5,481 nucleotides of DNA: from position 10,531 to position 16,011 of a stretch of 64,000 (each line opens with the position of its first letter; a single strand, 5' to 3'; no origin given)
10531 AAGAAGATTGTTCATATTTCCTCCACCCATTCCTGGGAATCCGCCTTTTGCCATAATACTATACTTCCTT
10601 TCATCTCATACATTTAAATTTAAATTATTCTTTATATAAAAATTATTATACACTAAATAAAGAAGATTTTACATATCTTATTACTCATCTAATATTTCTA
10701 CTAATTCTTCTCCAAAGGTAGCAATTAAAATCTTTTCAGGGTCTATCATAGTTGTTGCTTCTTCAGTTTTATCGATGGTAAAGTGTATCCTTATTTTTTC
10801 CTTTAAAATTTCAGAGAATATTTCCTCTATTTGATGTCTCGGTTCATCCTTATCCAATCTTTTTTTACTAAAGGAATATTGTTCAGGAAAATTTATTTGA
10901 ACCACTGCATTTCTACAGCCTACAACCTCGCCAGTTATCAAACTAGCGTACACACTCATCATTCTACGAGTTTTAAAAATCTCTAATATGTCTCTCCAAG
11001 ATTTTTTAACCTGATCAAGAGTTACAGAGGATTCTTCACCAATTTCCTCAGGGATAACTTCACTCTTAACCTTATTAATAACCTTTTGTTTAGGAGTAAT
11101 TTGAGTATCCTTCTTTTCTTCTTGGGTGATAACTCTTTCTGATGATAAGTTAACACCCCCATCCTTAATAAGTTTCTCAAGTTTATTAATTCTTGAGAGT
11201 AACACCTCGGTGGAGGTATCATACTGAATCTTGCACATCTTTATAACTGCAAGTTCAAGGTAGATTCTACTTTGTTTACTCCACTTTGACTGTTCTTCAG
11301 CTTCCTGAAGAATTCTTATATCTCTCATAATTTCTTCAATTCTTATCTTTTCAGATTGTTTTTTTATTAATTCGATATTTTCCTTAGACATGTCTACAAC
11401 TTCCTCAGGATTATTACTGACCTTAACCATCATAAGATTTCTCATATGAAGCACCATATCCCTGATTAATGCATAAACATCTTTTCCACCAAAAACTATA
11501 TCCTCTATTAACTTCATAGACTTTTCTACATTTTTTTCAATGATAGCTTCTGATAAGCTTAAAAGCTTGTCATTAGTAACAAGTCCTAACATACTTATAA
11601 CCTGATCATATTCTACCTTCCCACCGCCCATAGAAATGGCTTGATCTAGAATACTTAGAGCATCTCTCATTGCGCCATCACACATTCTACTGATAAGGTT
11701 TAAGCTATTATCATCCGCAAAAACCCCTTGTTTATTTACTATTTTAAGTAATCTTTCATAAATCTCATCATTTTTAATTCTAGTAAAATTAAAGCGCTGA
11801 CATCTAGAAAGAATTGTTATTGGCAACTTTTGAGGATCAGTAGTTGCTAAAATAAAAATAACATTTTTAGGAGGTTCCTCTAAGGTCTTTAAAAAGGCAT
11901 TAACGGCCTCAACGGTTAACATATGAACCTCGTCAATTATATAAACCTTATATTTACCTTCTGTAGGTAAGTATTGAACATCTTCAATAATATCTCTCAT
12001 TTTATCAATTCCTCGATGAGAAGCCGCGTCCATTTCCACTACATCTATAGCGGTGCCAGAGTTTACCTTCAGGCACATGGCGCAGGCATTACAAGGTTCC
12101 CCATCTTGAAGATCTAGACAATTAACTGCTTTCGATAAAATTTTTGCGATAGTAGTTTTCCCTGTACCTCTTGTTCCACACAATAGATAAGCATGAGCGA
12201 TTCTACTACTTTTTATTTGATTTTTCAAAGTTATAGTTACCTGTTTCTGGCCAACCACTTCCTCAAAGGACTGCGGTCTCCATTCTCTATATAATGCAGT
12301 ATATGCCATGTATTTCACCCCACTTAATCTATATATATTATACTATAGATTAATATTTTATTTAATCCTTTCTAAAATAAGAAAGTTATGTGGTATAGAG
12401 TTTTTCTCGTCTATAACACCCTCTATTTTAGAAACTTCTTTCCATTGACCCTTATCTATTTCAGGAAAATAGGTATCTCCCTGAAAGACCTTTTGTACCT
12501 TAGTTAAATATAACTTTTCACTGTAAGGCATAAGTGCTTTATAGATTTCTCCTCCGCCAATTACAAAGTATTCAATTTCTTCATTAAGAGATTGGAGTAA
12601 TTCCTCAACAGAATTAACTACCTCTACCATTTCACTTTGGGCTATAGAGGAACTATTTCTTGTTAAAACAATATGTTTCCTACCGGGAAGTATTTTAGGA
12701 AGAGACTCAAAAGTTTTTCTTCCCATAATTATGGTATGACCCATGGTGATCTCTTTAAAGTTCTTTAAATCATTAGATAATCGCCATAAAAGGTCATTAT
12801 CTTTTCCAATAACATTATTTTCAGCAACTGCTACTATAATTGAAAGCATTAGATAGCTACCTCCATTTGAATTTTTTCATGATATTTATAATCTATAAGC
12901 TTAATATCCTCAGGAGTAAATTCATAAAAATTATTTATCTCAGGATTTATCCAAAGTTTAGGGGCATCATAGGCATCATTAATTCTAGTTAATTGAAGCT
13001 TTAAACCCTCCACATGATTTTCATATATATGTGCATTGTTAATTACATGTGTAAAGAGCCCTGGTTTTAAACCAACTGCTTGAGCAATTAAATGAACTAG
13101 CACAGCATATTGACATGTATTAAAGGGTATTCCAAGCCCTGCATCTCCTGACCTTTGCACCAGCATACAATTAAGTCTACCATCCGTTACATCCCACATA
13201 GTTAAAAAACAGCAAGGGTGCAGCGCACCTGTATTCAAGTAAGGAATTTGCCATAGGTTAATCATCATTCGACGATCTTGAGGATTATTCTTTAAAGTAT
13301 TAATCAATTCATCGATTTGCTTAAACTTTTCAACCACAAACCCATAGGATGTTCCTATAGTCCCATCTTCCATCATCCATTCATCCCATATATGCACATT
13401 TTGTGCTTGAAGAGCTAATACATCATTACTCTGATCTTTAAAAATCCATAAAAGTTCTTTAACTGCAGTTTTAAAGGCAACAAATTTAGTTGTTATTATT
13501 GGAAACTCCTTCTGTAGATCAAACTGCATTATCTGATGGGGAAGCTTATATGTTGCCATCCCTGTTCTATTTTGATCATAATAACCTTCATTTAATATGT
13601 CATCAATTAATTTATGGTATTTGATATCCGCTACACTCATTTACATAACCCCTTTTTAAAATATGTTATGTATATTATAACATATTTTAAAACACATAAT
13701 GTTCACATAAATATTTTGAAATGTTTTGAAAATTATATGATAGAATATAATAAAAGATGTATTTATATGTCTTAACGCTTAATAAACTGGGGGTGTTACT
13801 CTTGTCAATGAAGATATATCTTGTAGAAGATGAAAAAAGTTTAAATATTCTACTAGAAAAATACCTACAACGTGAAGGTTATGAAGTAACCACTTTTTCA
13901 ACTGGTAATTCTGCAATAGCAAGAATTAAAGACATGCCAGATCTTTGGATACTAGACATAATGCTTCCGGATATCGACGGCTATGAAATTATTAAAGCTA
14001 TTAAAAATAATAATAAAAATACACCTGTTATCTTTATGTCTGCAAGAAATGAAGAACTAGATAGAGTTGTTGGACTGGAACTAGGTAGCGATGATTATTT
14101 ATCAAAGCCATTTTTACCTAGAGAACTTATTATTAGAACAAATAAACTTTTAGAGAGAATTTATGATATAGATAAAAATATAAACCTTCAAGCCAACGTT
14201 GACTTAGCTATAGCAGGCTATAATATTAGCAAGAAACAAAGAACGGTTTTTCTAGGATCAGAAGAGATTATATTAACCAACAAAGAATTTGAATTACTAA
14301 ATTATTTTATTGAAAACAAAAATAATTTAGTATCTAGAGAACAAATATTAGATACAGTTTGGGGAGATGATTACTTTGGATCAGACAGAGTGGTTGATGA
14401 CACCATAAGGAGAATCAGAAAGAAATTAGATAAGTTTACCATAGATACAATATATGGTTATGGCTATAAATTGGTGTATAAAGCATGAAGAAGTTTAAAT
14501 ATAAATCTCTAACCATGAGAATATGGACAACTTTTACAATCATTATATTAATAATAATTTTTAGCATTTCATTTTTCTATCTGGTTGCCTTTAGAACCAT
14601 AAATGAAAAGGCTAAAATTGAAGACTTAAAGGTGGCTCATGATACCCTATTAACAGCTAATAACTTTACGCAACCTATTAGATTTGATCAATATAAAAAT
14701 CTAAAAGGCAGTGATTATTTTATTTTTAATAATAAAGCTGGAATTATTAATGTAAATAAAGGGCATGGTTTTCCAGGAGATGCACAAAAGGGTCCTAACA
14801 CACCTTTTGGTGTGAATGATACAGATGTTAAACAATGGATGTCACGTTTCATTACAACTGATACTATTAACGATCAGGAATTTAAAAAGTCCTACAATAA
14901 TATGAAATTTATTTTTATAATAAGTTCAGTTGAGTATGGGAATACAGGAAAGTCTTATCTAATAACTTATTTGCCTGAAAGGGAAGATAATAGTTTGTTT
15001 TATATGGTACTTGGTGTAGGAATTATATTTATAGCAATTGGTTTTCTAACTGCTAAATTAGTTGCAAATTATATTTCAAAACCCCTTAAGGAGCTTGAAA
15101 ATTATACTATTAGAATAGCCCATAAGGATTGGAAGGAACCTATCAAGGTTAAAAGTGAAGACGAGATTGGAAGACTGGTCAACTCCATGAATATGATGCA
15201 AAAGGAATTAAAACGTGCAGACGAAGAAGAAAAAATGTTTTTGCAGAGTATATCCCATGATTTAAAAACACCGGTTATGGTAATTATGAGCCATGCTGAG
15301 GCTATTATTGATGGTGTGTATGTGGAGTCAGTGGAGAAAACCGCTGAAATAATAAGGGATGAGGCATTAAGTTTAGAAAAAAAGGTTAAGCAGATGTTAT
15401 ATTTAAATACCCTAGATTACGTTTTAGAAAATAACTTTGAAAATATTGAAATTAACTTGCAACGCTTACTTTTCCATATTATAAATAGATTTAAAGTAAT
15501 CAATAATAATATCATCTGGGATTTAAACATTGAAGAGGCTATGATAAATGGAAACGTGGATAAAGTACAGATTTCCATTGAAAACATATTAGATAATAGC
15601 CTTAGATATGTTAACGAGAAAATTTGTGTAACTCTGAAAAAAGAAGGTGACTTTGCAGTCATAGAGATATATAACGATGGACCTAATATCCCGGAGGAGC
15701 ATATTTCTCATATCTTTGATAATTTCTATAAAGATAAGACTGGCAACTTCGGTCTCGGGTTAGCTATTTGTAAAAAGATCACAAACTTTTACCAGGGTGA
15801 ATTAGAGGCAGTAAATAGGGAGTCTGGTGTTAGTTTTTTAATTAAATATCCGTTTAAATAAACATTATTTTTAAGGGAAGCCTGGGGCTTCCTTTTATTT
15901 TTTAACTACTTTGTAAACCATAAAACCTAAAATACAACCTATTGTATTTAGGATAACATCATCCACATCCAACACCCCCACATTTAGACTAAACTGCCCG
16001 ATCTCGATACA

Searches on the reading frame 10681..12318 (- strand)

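Call 85: search_protein_families(library=pfam, proteins=[window:10681-12318:-], max_evalue=1e-8)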
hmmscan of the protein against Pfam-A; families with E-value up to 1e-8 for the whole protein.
window:10681-12318:- (545 aa): 4 families
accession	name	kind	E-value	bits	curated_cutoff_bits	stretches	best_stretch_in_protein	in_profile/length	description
PF13177.12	DNA_pol3_delta2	-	8.4e-46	156.3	27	1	24-180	2-159/161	DNA polymerase III, delta subunit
PF12169.13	DNA_pol3_gamma3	-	1.6e-16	60.8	24.4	1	236-365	2-131/143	DNA polymerase III subunits gamma and tau domain III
PF22608.2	DNAX_ATPase_lid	-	3.4e-14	52.8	27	1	186-233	2-49/49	DNA polymerase III clamp loader subunit, ATPase lid domain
PF00004.35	AAA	-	1.7e-13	51.6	21.2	1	44-177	1-127/131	ATPase family associated with various cellular activities (AAA)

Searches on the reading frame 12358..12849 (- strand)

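Call 85: search_protein_families(library=pfam, proteins=[window:12358-12849:-], max_evalue=1e-8)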
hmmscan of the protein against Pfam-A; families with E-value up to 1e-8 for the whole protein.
window:12358-12849:- (163 aa): 1 family
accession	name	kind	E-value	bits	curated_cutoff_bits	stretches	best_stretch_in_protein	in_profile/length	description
PF00186.24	DHFR_1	-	4.4e-62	208.9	25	1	1-161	1-159/159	Dihydrofolate reductase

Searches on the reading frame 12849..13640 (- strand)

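Call 85: search_protein_families(library=pfam, proteins=[window:12849-13640:-], max_evalue=1e-8)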
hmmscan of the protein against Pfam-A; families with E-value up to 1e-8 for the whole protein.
window:12849-13640:- (263 aa): 1 family
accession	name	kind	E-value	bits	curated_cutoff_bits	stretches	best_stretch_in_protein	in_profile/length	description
PF00303.24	Thymidylat_synt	-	4.4e-92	308.4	24.3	1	7-263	2-266/266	Thymidylate synthase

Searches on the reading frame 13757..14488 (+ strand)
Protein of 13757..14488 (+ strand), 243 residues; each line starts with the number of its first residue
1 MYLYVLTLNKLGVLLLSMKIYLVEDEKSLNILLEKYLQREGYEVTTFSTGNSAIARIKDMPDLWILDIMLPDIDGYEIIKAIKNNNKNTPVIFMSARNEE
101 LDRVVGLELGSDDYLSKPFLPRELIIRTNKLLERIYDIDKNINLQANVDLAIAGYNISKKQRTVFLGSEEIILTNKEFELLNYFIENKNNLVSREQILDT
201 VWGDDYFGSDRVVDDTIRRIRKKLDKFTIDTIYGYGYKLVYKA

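Call 85: search_protein_families(library=pfam, proteins=[window:13757-14488:+], max_evalue=1e-8)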
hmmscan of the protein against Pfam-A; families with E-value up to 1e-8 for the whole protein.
window:13757-14488:+ (243 aa): 2 families
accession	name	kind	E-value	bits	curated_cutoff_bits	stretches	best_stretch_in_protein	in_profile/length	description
PF00072.30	Response_reg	-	3.8e-27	95.1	30.2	1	20-126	1-108/111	Response regulator receiver domain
PF00486.34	Trans_reg_C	-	2.8e-24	85.4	26.2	1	169-239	2-77/77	Transcriptional regulatory protein, C terminal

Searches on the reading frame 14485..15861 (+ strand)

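Call 86: search_protein_families(library=pfam, proteins=[window:14485-15861:+], max_evalue=1e-8)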
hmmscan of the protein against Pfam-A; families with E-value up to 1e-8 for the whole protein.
window:14485-15861:+ (458 aa): 3 families
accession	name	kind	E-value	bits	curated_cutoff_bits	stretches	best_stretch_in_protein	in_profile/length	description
PF02518.31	HATPase_c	-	4.6e-18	66.1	26.4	1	358-456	3-108/111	Histidine kinase-, DNA gyrase B-, and HSP90-like ATPase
PF00672.30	HAMP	-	1e-11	45.4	25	1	192-243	1-52/53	HAMP domain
PF00512.31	HisKA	-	1.4e-09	38.3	26.9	1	251-311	4-64/66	His Kinase A (phospho-acceptor) domain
